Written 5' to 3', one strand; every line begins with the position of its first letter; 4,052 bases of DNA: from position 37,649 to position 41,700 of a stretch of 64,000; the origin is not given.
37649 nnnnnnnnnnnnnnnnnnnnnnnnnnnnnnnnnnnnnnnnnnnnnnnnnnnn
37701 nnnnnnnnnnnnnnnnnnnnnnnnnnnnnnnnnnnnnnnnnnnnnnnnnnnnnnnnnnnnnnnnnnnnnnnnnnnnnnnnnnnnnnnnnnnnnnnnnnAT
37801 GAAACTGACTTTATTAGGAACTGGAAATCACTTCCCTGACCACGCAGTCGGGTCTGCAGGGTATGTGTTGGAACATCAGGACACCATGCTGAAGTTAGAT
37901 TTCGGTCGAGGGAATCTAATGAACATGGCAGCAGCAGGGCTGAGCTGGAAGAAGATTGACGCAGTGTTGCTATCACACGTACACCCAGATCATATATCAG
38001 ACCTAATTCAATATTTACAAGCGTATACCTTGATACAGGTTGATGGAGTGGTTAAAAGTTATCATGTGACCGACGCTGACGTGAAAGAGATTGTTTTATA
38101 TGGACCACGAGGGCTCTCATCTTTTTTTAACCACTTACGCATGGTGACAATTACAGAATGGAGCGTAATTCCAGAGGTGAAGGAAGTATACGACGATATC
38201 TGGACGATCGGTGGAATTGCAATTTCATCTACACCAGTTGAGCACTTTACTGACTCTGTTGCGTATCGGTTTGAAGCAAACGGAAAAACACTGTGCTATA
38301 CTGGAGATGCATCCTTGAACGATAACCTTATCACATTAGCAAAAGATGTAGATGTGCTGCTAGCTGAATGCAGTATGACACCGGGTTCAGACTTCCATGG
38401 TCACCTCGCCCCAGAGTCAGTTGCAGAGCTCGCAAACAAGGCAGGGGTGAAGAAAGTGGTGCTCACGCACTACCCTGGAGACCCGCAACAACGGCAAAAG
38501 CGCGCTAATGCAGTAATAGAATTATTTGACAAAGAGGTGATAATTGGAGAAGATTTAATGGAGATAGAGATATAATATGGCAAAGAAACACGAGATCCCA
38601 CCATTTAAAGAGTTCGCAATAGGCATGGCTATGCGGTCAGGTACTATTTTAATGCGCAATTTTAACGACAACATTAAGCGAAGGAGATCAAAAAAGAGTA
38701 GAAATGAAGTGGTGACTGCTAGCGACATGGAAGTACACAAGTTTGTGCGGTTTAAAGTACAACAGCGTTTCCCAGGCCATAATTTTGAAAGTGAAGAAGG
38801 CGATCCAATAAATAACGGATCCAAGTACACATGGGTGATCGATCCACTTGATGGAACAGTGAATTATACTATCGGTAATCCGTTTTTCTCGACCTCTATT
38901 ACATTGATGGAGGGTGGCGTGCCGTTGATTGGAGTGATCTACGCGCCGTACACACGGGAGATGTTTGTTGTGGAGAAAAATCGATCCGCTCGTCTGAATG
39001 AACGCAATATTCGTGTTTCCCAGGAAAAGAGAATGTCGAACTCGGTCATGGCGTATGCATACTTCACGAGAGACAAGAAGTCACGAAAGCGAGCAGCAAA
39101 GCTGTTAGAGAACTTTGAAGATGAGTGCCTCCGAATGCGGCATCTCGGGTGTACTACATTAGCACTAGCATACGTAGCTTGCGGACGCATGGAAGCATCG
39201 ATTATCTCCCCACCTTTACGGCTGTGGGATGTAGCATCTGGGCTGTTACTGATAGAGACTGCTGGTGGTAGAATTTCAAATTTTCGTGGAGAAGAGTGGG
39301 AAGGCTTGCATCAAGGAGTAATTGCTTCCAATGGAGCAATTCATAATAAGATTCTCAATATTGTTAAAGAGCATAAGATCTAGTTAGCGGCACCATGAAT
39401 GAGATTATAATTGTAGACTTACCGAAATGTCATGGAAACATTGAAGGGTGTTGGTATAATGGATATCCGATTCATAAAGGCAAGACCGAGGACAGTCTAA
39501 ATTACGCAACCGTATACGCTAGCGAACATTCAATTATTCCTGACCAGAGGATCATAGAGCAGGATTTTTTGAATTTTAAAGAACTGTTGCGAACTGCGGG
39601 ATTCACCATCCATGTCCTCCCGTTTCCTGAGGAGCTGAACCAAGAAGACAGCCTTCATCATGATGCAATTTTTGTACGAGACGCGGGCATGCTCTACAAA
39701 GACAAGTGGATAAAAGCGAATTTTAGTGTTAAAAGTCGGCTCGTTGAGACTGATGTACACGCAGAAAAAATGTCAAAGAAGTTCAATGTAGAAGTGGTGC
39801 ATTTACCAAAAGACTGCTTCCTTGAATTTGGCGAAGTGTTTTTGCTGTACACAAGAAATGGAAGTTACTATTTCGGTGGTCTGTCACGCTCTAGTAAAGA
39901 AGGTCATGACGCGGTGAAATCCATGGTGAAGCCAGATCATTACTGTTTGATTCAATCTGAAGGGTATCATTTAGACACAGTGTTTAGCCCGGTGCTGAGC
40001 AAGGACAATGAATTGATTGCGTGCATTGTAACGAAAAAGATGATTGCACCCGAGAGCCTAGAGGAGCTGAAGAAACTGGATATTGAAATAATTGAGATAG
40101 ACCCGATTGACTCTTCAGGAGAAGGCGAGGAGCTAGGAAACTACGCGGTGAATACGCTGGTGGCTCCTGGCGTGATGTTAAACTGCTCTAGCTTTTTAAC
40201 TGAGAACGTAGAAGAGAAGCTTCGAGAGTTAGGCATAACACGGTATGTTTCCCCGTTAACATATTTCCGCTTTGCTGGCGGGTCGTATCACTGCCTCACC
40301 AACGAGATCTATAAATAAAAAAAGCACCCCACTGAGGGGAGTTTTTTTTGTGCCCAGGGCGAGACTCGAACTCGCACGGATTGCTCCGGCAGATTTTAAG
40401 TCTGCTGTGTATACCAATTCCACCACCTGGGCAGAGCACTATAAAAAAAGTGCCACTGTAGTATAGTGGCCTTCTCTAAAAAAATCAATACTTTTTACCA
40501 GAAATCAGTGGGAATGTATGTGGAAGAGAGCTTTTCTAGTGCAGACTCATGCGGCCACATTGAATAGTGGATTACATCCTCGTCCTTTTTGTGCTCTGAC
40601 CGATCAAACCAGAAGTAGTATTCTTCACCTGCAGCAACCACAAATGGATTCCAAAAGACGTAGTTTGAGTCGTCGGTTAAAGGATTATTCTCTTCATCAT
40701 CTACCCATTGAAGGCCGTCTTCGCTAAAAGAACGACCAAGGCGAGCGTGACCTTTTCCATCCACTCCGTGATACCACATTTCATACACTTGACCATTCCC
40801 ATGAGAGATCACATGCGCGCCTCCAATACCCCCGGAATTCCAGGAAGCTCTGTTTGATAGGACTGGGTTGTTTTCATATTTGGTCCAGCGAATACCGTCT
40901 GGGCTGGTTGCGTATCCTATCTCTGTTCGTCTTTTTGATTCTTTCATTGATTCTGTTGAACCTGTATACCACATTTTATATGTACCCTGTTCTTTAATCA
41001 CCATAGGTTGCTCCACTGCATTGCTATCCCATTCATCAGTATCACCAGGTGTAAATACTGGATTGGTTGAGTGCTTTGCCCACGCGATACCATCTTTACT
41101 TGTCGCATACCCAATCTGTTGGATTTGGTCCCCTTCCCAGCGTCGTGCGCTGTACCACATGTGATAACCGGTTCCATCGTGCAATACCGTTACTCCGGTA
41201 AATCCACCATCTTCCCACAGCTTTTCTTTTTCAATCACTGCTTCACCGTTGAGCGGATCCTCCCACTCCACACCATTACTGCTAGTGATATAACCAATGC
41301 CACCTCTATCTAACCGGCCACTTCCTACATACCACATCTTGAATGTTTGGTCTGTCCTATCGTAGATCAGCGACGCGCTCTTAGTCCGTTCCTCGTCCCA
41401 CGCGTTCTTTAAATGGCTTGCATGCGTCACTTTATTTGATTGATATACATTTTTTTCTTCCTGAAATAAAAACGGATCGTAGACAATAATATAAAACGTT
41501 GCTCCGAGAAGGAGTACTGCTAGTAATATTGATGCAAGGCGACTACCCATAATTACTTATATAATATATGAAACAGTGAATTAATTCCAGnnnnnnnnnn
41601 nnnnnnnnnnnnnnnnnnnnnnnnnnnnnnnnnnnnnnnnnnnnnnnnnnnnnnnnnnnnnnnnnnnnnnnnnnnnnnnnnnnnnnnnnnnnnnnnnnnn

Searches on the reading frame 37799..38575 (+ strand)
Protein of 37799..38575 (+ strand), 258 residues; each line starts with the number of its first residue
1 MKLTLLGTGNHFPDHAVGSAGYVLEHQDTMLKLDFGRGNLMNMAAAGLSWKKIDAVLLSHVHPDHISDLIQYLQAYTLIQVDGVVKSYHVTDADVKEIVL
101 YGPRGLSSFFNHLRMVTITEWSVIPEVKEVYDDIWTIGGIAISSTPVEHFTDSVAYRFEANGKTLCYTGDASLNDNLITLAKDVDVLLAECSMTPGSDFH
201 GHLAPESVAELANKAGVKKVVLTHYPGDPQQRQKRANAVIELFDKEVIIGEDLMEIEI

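Call 24: search_protein_families(library=pfam, proteins=[window:37799-38575:+], max_evalue=0.001)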
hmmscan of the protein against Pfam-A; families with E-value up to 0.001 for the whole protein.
window:37799-38575:+ (258 aa): 3 families
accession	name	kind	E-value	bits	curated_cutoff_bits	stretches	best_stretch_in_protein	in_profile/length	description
PF12706.13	Lactamase_B_2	-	1.6e-18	67.5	27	1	48-225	26-200/200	Beta-lactamase superfamily domain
PF00753.33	Lactamase_B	-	2.9e-11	44.1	22.7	1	37-192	33-162/196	Metallo-beta-lactamase superfamily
PF13483.12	Lactamase_B_3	-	8.7e-08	32.7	24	1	17-189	5-131/160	Beta-lactamase superfamily domain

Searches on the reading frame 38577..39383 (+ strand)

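Call 24: search_protein_families(library=pfam, proteins=[window:38577-39383:+], max_evalue=0.001)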
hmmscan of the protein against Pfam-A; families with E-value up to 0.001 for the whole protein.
window:38577-39383:+ (268 aa): 1 family
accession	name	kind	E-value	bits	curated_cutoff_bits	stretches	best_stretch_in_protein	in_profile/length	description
PF00459.30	Inositol_P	-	5.4e-54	183.9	27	1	10-266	5-269/271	Inositol monophosphatase family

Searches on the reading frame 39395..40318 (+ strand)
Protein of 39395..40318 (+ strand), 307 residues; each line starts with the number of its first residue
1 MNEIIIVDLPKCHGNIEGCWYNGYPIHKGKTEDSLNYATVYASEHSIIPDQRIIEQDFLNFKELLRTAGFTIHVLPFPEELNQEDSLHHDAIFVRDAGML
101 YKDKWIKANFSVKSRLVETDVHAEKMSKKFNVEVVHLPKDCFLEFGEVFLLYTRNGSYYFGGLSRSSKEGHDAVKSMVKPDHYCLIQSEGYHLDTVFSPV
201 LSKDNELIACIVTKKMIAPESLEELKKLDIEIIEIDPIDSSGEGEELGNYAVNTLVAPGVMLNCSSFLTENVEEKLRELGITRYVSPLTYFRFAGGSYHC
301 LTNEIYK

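Call 24: search_protein_families(library=pfam, proteins=[window:39395-40318:+], max_evalue=0.001)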
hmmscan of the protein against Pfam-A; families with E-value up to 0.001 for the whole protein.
window:39395-40318:+ (307 aa): 1 family
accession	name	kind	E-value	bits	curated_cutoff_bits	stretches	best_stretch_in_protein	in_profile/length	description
PF19420.4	DDAH_eukar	-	1e-06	28.7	23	1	55-305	29-290/291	N,N dimethylarginine dimethylhydrolase, eukaryotic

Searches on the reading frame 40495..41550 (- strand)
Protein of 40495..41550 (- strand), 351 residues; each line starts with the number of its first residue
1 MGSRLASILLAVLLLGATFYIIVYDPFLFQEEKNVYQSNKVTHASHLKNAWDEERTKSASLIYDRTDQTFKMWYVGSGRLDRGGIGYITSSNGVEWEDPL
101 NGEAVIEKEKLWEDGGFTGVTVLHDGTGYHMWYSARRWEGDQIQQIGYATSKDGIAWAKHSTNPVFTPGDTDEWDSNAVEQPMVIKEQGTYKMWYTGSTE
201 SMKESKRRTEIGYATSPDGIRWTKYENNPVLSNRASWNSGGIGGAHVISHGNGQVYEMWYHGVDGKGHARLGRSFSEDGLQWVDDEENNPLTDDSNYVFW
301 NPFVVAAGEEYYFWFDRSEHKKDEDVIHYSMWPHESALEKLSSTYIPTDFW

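Call 24: search_protein_families(library=pfam, proteins=[window:40495-41550:-], max_evalue=0.001)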
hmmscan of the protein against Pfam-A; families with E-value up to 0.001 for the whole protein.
window:40495-41550:- (351 aa): 1 family
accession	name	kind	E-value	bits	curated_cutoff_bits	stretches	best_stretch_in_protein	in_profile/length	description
PF04041.19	Glyco_hydro_130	-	2.2e-09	37.2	26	1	142-202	63-122/320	beta-1,4-mannooligosaccharide phosphorylase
